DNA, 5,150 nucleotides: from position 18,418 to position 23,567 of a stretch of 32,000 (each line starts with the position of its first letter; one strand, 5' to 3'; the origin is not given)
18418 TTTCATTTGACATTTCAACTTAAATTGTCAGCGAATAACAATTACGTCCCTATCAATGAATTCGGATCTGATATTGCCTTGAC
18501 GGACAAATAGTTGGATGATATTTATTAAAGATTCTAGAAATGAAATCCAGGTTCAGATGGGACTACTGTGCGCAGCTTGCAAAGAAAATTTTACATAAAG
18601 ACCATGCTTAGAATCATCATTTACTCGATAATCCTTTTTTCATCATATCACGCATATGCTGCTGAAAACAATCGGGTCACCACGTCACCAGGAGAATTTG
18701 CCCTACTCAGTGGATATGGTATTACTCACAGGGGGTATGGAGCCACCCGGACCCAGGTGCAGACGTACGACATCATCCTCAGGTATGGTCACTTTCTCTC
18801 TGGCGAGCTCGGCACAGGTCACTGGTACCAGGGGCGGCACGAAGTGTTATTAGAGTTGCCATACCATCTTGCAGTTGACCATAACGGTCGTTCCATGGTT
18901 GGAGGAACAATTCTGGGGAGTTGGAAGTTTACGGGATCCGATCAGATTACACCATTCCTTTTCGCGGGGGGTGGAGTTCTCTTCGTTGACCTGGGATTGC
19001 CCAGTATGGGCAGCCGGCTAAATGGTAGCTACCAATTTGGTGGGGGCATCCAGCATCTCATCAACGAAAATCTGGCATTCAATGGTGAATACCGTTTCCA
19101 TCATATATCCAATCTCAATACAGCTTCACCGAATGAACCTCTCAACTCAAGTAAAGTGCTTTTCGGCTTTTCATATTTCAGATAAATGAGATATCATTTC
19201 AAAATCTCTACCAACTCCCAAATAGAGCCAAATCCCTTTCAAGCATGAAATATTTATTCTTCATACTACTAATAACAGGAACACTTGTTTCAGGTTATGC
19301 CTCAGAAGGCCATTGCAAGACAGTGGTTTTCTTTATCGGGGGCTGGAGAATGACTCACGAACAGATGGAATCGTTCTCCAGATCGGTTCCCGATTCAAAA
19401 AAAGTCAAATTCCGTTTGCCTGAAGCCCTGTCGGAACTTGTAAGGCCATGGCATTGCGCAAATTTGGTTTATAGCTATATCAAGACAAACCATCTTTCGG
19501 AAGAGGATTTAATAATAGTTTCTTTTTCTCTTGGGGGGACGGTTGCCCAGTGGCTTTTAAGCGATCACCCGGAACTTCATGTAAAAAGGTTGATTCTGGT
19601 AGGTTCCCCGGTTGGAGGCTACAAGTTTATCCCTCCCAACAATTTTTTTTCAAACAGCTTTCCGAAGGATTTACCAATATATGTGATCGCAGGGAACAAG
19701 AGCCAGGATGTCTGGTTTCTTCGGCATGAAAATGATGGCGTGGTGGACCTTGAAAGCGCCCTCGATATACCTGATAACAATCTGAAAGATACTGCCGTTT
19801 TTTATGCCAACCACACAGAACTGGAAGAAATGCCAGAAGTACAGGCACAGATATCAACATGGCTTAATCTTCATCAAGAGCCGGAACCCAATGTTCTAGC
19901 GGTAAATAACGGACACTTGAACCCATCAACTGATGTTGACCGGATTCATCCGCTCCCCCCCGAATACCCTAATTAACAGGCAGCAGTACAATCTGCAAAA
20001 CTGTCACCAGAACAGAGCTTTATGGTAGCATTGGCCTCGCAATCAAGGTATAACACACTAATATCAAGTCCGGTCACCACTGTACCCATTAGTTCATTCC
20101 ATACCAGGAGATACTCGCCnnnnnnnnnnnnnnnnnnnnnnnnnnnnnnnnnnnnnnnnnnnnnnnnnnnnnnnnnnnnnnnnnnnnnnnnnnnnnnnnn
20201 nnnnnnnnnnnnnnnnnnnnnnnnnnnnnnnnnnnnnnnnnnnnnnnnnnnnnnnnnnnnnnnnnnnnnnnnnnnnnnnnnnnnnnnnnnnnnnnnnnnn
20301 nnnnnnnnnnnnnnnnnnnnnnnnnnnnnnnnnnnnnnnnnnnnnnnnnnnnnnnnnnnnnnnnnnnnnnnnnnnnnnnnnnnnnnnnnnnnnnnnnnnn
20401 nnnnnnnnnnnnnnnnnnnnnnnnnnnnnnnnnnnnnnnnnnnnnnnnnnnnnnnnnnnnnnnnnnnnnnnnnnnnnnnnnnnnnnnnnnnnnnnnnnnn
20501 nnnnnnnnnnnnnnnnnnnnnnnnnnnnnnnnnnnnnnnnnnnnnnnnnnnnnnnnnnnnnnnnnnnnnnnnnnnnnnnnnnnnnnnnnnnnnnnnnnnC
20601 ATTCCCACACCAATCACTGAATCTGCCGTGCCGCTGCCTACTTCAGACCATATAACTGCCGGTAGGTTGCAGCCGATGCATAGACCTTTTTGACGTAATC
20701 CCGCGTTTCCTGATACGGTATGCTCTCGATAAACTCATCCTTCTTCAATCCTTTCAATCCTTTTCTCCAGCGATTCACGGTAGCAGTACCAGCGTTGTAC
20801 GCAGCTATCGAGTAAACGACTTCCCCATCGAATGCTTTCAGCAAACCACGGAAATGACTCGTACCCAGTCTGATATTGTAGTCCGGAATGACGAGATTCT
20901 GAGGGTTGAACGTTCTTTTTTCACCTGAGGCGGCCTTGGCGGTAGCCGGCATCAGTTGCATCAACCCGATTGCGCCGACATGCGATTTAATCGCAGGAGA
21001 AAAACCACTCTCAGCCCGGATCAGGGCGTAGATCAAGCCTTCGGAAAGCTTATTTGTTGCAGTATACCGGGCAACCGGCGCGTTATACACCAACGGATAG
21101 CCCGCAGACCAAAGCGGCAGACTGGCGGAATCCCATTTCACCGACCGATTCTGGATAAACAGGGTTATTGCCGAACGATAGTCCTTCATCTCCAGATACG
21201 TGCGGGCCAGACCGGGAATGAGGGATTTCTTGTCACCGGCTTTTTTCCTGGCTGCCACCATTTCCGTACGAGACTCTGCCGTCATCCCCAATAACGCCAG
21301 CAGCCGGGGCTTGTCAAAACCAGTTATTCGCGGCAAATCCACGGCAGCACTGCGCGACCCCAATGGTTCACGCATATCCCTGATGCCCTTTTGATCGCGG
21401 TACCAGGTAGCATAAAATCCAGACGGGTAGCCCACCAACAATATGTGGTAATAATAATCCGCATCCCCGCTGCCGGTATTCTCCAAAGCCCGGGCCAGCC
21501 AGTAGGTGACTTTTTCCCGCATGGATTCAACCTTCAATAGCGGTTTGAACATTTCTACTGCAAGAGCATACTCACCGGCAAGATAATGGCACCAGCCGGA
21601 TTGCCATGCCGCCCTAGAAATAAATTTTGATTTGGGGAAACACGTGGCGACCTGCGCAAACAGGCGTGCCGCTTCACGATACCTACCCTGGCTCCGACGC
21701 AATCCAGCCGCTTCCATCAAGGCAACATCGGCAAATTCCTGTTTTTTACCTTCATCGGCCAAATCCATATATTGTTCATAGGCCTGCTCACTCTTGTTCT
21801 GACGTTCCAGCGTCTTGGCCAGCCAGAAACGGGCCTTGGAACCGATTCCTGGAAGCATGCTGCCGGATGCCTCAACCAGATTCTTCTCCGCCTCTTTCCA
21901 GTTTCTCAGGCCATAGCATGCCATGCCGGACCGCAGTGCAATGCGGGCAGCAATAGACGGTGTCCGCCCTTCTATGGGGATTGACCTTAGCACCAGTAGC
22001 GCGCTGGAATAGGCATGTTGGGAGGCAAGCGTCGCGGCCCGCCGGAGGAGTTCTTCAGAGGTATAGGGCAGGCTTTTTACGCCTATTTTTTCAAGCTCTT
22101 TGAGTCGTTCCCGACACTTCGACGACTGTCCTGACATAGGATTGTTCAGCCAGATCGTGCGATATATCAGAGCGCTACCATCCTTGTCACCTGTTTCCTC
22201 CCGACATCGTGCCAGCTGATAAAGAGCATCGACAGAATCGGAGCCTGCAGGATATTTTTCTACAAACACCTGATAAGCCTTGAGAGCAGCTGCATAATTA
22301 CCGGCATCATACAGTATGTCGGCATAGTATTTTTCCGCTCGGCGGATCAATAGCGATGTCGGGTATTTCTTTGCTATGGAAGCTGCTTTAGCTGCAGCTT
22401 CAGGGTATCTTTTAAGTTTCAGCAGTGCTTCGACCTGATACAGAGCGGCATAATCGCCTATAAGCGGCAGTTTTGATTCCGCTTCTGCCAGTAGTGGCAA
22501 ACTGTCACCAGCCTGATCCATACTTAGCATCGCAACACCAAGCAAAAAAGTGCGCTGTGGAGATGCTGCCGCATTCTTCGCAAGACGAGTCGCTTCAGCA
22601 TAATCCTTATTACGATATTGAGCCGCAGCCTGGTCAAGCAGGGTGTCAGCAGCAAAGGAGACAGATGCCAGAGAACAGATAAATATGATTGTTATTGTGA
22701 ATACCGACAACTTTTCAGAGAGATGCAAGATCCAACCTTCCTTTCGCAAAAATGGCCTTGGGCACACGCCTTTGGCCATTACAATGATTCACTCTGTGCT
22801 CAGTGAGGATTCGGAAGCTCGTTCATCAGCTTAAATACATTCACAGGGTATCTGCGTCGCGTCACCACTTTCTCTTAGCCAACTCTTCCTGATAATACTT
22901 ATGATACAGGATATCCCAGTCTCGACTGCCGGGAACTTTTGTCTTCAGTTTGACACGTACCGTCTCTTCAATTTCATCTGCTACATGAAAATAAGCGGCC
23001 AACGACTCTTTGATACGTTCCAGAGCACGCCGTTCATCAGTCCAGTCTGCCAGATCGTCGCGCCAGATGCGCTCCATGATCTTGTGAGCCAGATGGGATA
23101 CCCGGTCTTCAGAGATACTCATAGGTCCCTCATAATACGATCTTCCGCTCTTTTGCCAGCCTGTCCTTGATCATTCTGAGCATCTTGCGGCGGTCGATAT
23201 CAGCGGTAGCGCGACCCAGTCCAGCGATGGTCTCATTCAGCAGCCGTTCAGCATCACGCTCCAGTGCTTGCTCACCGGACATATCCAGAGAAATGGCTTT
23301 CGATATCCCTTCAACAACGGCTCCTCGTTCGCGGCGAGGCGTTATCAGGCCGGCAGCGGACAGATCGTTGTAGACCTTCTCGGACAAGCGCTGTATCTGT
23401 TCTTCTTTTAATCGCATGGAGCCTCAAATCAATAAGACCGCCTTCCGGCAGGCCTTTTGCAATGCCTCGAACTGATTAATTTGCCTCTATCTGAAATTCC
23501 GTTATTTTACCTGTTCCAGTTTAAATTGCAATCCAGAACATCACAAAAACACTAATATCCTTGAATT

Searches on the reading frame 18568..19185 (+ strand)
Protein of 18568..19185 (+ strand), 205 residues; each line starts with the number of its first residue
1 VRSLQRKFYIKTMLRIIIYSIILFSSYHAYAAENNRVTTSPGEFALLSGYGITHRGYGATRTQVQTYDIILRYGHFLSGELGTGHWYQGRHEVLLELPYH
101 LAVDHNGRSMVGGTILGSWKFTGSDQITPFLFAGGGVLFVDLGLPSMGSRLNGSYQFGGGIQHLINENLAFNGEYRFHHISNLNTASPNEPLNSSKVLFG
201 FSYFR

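Call 7: search_protein_families(library=pfam, proteins=[window:18568-19185:+], max_evalue=0.01)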
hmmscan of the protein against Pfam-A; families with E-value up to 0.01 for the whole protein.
window:18568-19185:+ (205 aa): 2 families
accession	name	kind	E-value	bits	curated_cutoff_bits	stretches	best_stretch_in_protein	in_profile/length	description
PF09411.16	PagL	-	1.2e-14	55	23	1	117-201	49-135/136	Lipid A 3-O-deacylase (PagL)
PF13505.12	OMP_b-brl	-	0.0033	18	28.7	1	150-203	125-173/175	Outer membrane protein beta-barrel domain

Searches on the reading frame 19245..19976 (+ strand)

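Call 7: search_protein_families(library=pfam, proteins=[window:19245-19976:+], max_evalue=0.01)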
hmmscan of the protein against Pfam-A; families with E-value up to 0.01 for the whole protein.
window:19245-19976:+ (243 aa): 2 families
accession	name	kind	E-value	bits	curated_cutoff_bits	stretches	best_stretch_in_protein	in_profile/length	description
PF00561.26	Abhydrolase_1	-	3e-06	27.5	25.8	1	72-153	56-134/245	alpha/beta hydrolase fold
PF07819.20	PGAP1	-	0.0006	20.1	24.3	0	76-123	80-129/233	PGAP1-like alpha/beta domain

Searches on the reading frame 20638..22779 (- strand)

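Call 7: search_protein_families(library=pfam, proteins=[window:20638-22779:-], max_evalue=0.01)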
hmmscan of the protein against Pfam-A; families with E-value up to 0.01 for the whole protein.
window:20638-22779:- (713 aa): 9 families
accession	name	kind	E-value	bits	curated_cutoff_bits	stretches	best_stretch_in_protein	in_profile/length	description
PF01464.25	SLT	-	3.5e-26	91.5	21.3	1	572-683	6-116/117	Transglycosylase SLT domain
PF13174.12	TPR_6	-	1.4e-14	54.1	26.3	0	152-177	6-31/33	Tetratricopeptide repeat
PF13432.12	TPR_16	-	2.8e-13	50.5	32.7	1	153-207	4-55/65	Tetratricopeptide repeat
PF14559.12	TPR_19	-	2.1e-09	38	25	1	156-214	1-56/68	Tetratricopeptide repeat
PF12895.13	ANAPC3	-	5.5e-09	36.6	27.2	0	365-432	3-66/82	Anaphase-promoting complex, cyclosome, subunit 3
PF13424.12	TPR_12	-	2.8e-07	31.1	30.1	1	353-412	5-69/77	Tetratricopeptide repeat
PF13428.12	TPR_14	-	4.7e-07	30.3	23.5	0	149-191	4-43/44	Tetratricopeptide repeat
PF07719.23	TPR_2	-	1e-06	28.9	27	0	151-177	6-32/34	Tetratricopeptide repeat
PF10602.15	RPN7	-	4.6e-05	23.6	29.6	0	137-198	27-88/174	26S proteasome subunit RPN7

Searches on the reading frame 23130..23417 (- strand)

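Call 55: search_protein_families(library=pfam, proteins=[window:23130-23417:-], max_evalue=0.001)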
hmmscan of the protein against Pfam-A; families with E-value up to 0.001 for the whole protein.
window:23130-23417:- (95 aa): 1 family
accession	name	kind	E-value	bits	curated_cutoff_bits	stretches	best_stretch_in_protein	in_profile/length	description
PF04368.18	DUF507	-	6.8e-12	46.2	24.7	1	1-95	1-93/182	Protein of unknown function (DUF507)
